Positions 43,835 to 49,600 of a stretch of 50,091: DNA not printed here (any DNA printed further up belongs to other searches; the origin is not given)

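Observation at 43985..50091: Sec-signal Rhs/YD polymorphic-toxin locus in a chlamydia-like backbone with no T6SS or Tc context in view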

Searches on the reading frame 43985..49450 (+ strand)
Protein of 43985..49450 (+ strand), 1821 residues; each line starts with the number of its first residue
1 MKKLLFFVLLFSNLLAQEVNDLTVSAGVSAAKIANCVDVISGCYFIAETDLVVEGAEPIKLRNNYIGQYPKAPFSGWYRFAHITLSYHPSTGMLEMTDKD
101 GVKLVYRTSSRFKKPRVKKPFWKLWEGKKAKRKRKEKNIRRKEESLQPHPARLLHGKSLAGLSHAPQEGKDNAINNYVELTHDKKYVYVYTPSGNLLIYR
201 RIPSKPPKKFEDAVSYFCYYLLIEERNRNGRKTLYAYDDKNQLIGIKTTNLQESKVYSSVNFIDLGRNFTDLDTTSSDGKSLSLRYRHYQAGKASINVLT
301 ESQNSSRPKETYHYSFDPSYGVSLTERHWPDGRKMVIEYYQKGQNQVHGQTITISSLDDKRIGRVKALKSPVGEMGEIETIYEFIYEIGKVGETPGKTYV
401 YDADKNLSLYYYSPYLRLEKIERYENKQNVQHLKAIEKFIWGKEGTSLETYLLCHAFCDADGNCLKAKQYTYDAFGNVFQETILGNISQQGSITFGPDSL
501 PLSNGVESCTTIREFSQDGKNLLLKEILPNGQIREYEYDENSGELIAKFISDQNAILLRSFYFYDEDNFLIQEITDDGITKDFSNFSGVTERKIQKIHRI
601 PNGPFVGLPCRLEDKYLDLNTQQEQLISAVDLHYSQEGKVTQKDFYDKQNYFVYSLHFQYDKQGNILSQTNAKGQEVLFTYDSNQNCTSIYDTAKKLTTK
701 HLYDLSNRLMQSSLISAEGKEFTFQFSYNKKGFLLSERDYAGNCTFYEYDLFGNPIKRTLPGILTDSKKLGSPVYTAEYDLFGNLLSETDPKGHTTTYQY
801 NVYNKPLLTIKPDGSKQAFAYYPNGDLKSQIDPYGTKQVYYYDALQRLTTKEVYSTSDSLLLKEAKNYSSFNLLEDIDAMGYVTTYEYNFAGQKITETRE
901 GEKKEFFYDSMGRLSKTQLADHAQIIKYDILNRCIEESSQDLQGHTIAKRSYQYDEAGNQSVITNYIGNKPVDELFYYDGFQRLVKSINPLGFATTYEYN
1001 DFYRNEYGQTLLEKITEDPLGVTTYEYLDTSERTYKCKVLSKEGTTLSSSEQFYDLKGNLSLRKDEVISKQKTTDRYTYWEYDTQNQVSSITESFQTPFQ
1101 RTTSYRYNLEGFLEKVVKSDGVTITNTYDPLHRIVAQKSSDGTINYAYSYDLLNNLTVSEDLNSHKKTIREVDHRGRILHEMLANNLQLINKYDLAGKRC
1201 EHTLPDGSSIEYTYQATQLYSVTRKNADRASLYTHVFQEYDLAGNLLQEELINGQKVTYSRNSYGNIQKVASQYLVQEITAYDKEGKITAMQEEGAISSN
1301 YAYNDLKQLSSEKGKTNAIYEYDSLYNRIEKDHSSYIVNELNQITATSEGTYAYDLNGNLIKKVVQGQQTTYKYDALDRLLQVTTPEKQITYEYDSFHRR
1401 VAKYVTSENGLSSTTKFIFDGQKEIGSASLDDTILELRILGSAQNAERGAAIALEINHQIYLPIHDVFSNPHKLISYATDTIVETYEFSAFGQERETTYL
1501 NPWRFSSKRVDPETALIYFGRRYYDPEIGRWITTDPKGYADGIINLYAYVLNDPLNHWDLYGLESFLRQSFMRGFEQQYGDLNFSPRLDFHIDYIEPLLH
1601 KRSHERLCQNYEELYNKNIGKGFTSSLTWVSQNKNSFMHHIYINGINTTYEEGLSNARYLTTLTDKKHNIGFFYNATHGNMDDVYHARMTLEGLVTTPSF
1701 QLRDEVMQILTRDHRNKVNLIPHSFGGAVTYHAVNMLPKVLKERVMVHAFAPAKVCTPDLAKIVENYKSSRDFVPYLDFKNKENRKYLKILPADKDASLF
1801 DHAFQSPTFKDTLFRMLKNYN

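Call 6: search_protein_families(library=pfam, proteins=[window:43985-49450:+], max_evalue=0.1)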
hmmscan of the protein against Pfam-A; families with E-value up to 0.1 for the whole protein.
window:43985-49450:+ (1821 aa): 5 families
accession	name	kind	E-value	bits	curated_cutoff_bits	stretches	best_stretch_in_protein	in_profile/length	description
PF05593.20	RHS_repeat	-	2.3e-62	206.7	22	7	779-815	1-37/38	RHS Repeat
PF01764.32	Lipase_3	-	0.0026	18.1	22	1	1687-1776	34-134/140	Lipase (class 3)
PF20148.4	DUF6531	-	0.012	16.4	24.1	1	35-105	2-73/74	Domain of unknown function (DUF6531)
PF05990.18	DUF900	-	0.049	13.5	20.5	0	1641-1760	23-137/232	Alpha/beta hydrolase of unknown function (DUF900)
PF05057.20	DUF676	-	0.087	12.7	20.3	0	1701-1742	61-104/217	Putative serine esterase (DUF676)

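Call 7: search_protein_families(library=ncbifam, proteins=[window:43985-49450:+], max_evalue=0.1)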
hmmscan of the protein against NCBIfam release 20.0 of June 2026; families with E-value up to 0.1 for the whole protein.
window:43985-49450:+ (1821 aa): 3 families
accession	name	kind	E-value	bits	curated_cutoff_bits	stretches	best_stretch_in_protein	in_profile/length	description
TIGR01643.1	YD_repeat_2x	repeat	2e-45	151.5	15.8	5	1354-1391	1-39/42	YD repeat-containing protein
NF041261.1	RHS_core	equivalog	1e-34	119.7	2000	4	657-936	430-695/1261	RHS element core protein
TIGR03696.1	Rhs_assc_core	domain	1.1e-20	73.9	32.5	1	1489-1563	2-76/76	RHS repeat-associated core domain-containing protein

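Call 10: find_homologous_proteins(query=window:43985-49450:+, max_evalue=1e-10)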
Query window:43985-49450:+ (1821 aa): 135 proteins with E <= 1e-10 among 8000 candidates; the best 120 are listed.
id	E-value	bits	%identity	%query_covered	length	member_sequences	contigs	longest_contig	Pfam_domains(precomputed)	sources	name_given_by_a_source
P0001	2.2e-209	716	32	87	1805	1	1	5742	PF05095.18,PF05593.20,PF25023.2,PF20148.5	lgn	-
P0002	2.8e-199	683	31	88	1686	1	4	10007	PF05593.20,PF25023.2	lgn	-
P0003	2.7e-186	640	29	99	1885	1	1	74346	PF05593.20,PF25023.2,PF20148.5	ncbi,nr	ncbi:Uncharacterized protein SCG7109_AA_00490 [Chlamydiales bacterium SCGC AG-110-M15]|nr:Uncharacte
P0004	1.0e-181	625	31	86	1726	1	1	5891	PF05593.20,PF25023.2,PF20148.5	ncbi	-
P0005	3.6e-176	606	28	100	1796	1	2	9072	PF05593.20,PF25023.2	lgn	-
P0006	5.3e-176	606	32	73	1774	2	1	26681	PF05593.20,PF25023.2,PF14436.12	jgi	jgi:RHS repeat-associated protein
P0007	5.2e-174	599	30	84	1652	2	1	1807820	PF05593.20,PF25023.2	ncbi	-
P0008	1.3e-172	595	31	73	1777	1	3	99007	PF05593.20,PF25023.2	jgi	jgi:RHS repeat-associated protein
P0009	7.7e-171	589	31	84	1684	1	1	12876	PF05593.20,PF25023.2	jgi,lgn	-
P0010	1.7e-169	584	30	84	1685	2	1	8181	PF05593.20,PF25023.2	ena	-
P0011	3.0e-165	570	29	87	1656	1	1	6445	PF05593.20,PF25023.2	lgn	-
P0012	1.3e-159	551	29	100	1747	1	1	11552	PF05593.20,PF25023.2,PF20148.5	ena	-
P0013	1.8e-155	538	29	98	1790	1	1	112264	PF05593.20,PF25023.2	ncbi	-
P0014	3.8e-155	537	27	87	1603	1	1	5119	PF05593.20,PF25023.2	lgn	-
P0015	2.2e-154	534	28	84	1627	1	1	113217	PF05593.20,PF25023.2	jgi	jgi:RHS repeat-associated protein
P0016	3.8e-148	513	28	98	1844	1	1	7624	PF05095.18,PF05593.20,PF25023.2,PF20148.5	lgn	-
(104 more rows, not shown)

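Call 38: find_related_loci(query=window:43985-49450:+, collection=genome_contigs, flank=10000)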
Query window:43985-49450:+ (1821 aa) in genome_contigs; peptide patterns used: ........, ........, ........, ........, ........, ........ (x = any residue, [..] = any of these).
24 stretches matched a pattern; 1 encode a relative of the query (tblastn E <= 1e-3); 1 distinct loci.
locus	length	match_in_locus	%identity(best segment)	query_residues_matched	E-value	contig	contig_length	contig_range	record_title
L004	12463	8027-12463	90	3-1477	0e+0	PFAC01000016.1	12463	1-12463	MAG: Chlamydiae bacterium CG10_big_fil_rev_8_21_14_0_10_35_9 CG10_8_21_14_0.10_scaffold_10020_c, whole genome shotgun se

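Call 41: search_solved_structures(query=window:43985-49450:+, max_evalue=0.001, show_alignments=0)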
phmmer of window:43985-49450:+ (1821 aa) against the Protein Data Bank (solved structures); distinct sequences matched with E-value up to 0.001: 25.
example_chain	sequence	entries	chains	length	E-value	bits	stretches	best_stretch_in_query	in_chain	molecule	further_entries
8h8a_A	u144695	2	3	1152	3.8e-42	147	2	1079-1554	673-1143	Putative Rhs-family protein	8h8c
8h8b_A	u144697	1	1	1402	7.6e-42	146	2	1079-1555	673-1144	Putative Rhs-family protein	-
7q97_A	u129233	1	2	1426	5.7e-35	123.2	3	1129-1563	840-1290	Rhs family protein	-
8qja_A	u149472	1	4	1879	2.1e-27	98.1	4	679-827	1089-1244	Putative type VI secretion system YD repeat-containing Rhs element Vgr protein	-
8qjd_A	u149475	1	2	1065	9e-27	96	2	1275-1562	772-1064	Salmonella bongori Rhs core domain (residues 360-1420)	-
8qjb_A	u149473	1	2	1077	9.7e-27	95.9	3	1275-1562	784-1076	T6SS-associated Rhs core domain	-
8qjc_A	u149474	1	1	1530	2.2e-26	94.8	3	1275-1564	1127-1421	T6SS-associated Rhs core and toxin domain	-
9pt5_A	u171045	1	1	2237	3.1e-25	90.9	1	1364-1563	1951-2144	Teneurin-like protein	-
9ifo_A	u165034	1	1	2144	5.2e-25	90.2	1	1364-1562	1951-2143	Teneurin-Like Protein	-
8uy4_A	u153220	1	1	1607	9.4e-21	76.1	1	788-928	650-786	Tse15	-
7pq5_L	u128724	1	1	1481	8e-20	73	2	602-850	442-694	Tre23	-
8uxt_A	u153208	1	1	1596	1.4e-19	72.2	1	788-928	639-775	Tse15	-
8cp6_B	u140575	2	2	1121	3.3e-19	70.9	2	670-960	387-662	Toxin protein Tse5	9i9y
6l7i_G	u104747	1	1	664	1.8e-10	42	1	1494-1562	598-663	TccC2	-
6suq_A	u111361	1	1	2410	9.7e-10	39.6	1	1495-1575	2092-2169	TcdB2,TccC3,Genome polyprotein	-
9c4k_Q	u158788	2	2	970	1.7e-08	35.5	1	1496-1563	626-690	Toxin subunit YenC2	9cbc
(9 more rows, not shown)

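Call 46: find_encoding_contigs(protein=P0003, flank=8000, max_places=2)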
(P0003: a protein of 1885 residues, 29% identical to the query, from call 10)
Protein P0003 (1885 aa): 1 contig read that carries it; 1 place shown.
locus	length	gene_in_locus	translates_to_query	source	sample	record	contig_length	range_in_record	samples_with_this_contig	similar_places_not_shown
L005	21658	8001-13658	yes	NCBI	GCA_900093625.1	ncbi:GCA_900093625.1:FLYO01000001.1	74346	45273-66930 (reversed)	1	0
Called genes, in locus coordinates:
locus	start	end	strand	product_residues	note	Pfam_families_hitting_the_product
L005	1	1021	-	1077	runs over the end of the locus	PF25596:CPSase_L_D1, PF02786:CPSase_L_D2, PF02787:CPSase_L_D3, PF25596:CPSase_L_D1, PF02222:ATP-grasp, PF02786:CPSase_L_D2, PF07478:Dala_Dala_lig_C, PF02142:MGS, +2 more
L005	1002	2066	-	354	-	PF00988:CPSase_sm_chain, PF00117:GATase, PF07722:Peptidase_C26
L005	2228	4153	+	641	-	PF00989:PAS, PF24820:Diguanyl_cycl_sensor, PF08448:PAS_4 (weak), PF13426:PAS_9, PF02518:HATPase_c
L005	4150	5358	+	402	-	PF00072:Response_reg, PF08668:HDOD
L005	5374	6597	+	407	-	PF00072:Response_reg, PF13487:HD_5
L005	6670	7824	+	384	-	PF00072:Response_reg, PF13487:HD_5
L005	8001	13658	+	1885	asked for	PF20148:DUF6531 (weak), PF05593:RHS_repeat (weak), PF25023:TEN_YD-shell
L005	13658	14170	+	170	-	-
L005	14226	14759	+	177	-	-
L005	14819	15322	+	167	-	-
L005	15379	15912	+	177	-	-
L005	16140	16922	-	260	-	PF00069:Pkinase, PF17667:Pkinase_fungal (weak)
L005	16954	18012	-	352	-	-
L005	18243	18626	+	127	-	PF00903:Glyoxalase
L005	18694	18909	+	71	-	-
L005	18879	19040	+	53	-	-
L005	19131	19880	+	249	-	PF00497:SBP_bac_3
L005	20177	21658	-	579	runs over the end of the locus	PF01368:DHH, PF02272:DHHA1, PF17768:RecJ_OB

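Call 47: find_encoding_contigs(protein=P0013, flank=8000, max_places=2)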
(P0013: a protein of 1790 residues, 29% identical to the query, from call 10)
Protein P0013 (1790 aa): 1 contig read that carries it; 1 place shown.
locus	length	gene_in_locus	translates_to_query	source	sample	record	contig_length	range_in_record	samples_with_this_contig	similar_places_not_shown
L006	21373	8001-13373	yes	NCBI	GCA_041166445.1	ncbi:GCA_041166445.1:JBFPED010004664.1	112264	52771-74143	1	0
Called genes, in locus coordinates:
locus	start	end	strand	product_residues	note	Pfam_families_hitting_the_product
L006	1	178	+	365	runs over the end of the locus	PF07732:Cu-oxidase_3, PF00394:Cu-oxidase (weak), PF07731:Cu-oxidase_2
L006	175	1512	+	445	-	PF02321:OEP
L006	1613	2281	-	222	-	-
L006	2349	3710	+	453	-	PF00009:GTP_EFTU (weak), PF01926:MMR_HSR1, PF02421:FeoB_N, PF04548:AIG1 (weak), PF00009:GTP_EFTU, PF01926:MMR_HSR1, PF02421:FeoB_N, PF14714:KH_dom-like, +4 more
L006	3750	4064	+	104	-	-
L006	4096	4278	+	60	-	-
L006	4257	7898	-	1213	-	PF00270:DEAD (faint), PF00176:SNF2-rel_dom, PF04851:ResIII, PF00271:Helicase_C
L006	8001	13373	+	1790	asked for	PF05593:RHS_repeat (weak), PF25023:TEN_YD-shell, PF05593:RHS_repeat (weak), PF25023:TEN_YD-shell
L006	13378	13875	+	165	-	-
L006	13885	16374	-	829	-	-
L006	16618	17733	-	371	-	PF05222:AlaDh_PNT_N, PF07992:Pyr_redox_2 (faint), PF01262:AlaDh_PNT_C, PF13241:NAD_binding_7 (faint)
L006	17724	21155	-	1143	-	PF02463:SMC_N, PF13304:AAA_21 (faint), PF13476:AAA_23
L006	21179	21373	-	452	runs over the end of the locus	-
